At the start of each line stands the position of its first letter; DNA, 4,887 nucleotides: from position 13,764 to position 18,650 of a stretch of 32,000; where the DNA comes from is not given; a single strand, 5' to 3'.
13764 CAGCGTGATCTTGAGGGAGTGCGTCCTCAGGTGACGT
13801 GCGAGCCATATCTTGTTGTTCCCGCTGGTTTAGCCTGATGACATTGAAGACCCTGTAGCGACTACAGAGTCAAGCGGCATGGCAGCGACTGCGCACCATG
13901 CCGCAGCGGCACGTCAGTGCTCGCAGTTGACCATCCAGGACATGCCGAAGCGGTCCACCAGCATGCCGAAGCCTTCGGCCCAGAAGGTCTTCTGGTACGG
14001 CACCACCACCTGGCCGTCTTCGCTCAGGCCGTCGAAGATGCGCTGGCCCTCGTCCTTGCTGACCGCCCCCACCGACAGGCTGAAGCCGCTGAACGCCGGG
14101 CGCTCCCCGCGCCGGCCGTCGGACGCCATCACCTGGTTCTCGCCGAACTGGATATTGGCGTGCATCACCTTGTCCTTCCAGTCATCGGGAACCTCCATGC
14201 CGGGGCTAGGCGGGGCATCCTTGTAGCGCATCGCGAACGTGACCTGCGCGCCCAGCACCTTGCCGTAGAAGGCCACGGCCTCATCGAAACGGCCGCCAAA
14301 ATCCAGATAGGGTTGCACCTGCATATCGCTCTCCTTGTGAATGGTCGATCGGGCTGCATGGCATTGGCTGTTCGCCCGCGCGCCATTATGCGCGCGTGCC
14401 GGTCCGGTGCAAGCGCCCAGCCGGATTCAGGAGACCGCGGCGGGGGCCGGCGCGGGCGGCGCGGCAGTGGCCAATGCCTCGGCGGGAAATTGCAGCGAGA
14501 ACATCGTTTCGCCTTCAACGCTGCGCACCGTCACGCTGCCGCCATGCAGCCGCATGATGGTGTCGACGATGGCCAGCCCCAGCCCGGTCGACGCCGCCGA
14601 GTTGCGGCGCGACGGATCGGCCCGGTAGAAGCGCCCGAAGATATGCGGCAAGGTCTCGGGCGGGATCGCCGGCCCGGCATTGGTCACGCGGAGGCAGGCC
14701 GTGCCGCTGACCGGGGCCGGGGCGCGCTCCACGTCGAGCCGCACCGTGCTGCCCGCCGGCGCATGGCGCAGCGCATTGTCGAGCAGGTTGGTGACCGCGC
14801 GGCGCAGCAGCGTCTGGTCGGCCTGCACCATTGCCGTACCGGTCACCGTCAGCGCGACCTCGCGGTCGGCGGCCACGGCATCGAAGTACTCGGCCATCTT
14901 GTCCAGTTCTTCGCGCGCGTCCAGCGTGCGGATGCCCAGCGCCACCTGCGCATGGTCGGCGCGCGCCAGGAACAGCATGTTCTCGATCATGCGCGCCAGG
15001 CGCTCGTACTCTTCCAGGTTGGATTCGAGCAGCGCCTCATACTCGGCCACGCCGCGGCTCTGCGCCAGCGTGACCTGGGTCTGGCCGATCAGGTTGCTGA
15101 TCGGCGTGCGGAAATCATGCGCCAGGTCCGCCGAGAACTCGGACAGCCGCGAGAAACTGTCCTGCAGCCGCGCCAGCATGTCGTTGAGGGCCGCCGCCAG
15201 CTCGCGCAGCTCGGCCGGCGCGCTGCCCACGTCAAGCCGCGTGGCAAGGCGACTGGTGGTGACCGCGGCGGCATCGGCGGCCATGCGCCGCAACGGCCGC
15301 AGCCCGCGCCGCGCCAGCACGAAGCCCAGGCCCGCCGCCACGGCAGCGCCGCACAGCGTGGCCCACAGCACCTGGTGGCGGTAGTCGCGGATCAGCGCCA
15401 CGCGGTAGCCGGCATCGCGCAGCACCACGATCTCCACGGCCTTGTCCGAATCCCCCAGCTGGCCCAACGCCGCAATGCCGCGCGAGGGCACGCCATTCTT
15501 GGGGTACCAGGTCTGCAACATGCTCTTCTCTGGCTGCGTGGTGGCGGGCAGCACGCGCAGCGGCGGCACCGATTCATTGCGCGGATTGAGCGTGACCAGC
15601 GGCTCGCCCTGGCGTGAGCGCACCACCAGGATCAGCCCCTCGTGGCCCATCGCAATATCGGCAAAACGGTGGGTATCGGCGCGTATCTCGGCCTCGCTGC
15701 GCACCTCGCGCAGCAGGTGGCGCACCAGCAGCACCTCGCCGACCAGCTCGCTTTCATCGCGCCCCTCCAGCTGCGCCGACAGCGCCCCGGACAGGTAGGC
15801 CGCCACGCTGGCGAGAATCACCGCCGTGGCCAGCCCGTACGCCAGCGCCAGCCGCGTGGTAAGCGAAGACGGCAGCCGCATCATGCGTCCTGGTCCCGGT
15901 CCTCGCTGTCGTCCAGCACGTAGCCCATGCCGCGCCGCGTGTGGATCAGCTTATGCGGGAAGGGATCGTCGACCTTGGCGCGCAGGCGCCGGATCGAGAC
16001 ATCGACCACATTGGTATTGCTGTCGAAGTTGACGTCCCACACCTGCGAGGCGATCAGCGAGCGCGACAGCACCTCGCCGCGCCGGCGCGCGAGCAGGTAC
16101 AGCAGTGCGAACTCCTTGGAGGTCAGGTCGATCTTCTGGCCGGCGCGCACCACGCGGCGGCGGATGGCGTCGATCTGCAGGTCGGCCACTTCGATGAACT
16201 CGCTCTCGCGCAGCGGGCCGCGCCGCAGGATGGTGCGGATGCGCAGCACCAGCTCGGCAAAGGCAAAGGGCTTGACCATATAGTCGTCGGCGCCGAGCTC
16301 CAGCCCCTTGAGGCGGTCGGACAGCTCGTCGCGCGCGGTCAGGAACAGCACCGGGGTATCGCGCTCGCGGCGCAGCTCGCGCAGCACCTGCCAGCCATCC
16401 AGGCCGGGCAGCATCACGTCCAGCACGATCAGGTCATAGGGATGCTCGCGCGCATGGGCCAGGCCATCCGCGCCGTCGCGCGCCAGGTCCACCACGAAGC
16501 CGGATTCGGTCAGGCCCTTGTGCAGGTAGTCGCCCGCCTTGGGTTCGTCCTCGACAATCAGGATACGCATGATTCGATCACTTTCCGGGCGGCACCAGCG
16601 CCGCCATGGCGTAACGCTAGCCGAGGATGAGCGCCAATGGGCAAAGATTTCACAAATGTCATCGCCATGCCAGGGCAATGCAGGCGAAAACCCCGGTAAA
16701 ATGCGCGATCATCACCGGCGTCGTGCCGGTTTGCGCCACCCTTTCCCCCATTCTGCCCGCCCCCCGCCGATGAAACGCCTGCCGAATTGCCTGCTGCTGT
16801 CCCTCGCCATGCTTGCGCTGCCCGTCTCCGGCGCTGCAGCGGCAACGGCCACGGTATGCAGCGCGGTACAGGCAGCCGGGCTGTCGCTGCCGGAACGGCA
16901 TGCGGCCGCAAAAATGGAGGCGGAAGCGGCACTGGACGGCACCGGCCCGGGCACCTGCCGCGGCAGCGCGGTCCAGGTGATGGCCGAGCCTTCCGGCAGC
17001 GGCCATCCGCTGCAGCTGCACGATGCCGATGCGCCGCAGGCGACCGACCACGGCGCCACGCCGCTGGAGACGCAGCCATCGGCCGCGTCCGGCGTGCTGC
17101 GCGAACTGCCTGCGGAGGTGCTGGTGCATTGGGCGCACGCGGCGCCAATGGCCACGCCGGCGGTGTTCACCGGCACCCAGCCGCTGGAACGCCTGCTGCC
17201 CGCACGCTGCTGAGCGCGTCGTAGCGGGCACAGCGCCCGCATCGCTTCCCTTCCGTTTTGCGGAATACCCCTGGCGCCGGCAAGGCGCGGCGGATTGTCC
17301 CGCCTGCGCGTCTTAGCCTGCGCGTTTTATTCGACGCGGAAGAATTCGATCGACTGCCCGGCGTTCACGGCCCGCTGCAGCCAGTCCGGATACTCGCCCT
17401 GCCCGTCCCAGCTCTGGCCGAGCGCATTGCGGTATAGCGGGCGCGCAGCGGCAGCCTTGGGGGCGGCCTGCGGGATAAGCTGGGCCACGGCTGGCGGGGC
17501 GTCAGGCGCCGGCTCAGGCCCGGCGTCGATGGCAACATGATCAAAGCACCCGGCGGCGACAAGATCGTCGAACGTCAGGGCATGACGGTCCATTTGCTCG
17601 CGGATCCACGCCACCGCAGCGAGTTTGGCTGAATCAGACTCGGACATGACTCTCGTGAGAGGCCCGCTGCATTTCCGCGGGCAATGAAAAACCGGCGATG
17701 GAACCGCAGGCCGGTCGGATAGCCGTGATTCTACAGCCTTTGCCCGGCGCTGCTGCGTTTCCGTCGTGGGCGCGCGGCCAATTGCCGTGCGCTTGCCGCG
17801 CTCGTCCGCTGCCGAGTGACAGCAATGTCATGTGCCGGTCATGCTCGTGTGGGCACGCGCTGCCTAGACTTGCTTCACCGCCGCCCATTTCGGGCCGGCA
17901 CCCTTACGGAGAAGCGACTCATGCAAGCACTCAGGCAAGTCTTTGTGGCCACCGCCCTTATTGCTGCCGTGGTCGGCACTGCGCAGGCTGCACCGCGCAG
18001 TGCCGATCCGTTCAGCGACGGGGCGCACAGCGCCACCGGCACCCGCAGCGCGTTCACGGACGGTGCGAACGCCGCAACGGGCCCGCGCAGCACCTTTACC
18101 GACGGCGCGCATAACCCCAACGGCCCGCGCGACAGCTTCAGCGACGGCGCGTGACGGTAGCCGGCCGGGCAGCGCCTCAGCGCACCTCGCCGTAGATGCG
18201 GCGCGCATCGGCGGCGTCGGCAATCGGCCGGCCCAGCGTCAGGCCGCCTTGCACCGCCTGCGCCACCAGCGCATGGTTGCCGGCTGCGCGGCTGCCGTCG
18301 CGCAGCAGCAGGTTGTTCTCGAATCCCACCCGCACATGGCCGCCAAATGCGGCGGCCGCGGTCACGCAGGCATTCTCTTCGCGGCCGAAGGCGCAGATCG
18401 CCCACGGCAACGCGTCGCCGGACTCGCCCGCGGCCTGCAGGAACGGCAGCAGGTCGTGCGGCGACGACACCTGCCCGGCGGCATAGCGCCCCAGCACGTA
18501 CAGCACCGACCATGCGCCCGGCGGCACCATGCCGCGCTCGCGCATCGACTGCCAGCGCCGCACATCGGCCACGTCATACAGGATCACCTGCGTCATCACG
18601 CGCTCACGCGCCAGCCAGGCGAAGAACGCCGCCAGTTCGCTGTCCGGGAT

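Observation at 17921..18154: Second secreted repeat peptide (xxF(S/T)DGA(H/N)xxxGxR x3.5), paralogous in motif to the 2452 gene and adjacent to the metal two-component system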

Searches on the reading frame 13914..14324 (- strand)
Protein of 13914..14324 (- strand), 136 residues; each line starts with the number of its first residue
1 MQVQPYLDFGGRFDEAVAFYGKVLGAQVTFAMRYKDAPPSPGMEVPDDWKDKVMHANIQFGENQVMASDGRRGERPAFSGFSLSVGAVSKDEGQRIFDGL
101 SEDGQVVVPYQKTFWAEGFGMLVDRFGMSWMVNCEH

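Call 52: search_protein_families(library=pfam, proteins=[window:13914-14324:-], max_evalue=0.001)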
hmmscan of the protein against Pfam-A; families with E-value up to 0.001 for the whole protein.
window:13914-14324:- (136 aa): 2 families
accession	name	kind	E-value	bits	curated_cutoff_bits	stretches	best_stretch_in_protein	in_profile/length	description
PF06983.19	3-dmu-9_3-mt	-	1.1e-09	39.3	24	1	3-132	3-115/116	3-demethylubiquinone-9 3-methyltransferase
PF00903.31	Glyoxalase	-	3.2e-07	31.2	20.6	1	11-131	10-120/121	Glyoxalase/Bleomycin resistance protein/Dioxygenase superfamily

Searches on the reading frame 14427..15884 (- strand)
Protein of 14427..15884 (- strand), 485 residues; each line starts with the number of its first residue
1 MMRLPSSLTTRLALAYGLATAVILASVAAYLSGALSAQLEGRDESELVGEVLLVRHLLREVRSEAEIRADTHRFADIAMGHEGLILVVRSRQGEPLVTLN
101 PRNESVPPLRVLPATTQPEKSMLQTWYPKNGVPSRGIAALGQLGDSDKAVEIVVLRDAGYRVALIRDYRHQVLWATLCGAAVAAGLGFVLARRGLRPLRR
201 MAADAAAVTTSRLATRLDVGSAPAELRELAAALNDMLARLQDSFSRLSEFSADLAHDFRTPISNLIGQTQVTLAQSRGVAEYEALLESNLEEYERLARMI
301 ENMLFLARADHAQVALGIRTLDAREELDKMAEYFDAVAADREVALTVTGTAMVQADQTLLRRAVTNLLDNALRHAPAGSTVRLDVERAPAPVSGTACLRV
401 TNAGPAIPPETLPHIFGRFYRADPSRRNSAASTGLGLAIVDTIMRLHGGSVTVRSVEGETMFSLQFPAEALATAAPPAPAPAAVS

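Call 52: search_protein_families(library=pfam, proteins=[window:14427-15884:-], max_evalue=0.001)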
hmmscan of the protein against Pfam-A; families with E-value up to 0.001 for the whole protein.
window:14427-15884:- (485 aa): 4 families
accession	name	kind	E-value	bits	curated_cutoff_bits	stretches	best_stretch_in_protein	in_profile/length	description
PF02518.31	HATPase_c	-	3.6e-26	92.2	26.4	1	356-469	2-110/111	Histidine kinase-, DNA gyrase B-, and HSP90-like ATPase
PF00512.31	HisKA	-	2.8e-12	46.9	26.9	1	247-311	2-65/66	His Kinase A (phospho-acceptor) domain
PF00672.30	HAMP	-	1.4e-10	41.8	25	1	189-242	1-53/53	HAMP domain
PF21085.3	CusS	-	3.4e-07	30.9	24.1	1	5-128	2-122/160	CusS sensor domain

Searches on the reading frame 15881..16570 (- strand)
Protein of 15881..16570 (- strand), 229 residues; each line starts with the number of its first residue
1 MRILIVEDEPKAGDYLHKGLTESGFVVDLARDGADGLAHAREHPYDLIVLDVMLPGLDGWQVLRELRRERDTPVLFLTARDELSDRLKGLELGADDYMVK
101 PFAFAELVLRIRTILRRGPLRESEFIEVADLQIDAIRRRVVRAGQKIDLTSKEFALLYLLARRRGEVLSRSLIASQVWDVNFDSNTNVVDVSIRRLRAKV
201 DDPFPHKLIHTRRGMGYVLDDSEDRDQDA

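Call 52: search_protein_families(library=pfam, proteins=[window:15881-16570:-], max_evalue=0.001)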
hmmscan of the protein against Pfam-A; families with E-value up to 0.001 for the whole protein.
window:15881-16570:- (229 aa): 2 families
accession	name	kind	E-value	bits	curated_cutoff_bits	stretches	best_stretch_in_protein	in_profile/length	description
PF00072.30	Response_reg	-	1.6e-29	102.7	30.2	1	3-111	1-110/111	Response regulator receiver domain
PF00486.34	Trans_reg_C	-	4.1e-25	88.1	26.2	1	144-219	1-77/77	Transcriptional regulatory protein, C terminal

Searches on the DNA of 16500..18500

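Call 60: search_rna_families(source=window, start=16500, end=18500, threshold=evalue, max_evalue=1)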
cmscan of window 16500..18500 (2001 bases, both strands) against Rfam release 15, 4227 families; matches with E-value up to 1: 2.
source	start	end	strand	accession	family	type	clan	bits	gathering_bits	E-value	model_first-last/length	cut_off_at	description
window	18145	18215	+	RF00043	Plasmid_R1162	Gene; antisense;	-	21.6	55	0.84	1-75/75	no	R1162-like plasmid antisense RNA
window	18283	18306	+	RF02243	Xoo8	Gene; sRNA;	-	13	90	0.84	24-47/323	no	Proteobacterial sRNA Xoo8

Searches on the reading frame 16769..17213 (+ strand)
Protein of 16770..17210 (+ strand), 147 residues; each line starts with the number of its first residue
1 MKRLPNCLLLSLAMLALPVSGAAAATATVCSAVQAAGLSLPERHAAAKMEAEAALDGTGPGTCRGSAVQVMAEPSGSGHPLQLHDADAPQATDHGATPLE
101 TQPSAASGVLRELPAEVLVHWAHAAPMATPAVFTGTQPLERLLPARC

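Call 52: search_protein_families(library=pfam, proteins=[window:16769-17213:+], max_evalue=0.001)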
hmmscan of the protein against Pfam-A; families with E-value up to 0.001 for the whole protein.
window:16769-17213:+ (148 aa): 0 families

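Call 69: search_protein_families(library=pfam, proteins=[window:16770-17210:+], max_evalue=0.1)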
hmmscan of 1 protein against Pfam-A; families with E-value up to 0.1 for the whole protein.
window:16770-17210:+ (147 aa): 0 families

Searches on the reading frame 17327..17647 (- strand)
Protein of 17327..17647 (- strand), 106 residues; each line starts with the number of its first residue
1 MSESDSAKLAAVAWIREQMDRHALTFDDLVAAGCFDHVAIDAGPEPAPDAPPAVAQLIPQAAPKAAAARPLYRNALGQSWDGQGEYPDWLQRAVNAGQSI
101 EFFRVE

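Call 52: search_protein_families(library=pfam, proteins=[window:17327-17647:-], max_evalue=0.001)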
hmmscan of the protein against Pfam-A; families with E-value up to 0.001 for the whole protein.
window:17327-17647:- (106 aa): 1 family
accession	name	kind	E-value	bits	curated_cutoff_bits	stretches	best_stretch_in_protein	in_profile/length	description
PF00816.26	Histone_HNS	-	1.8e-06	28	25.6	1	72-105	3-38/38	H-NS histone C-terminal domain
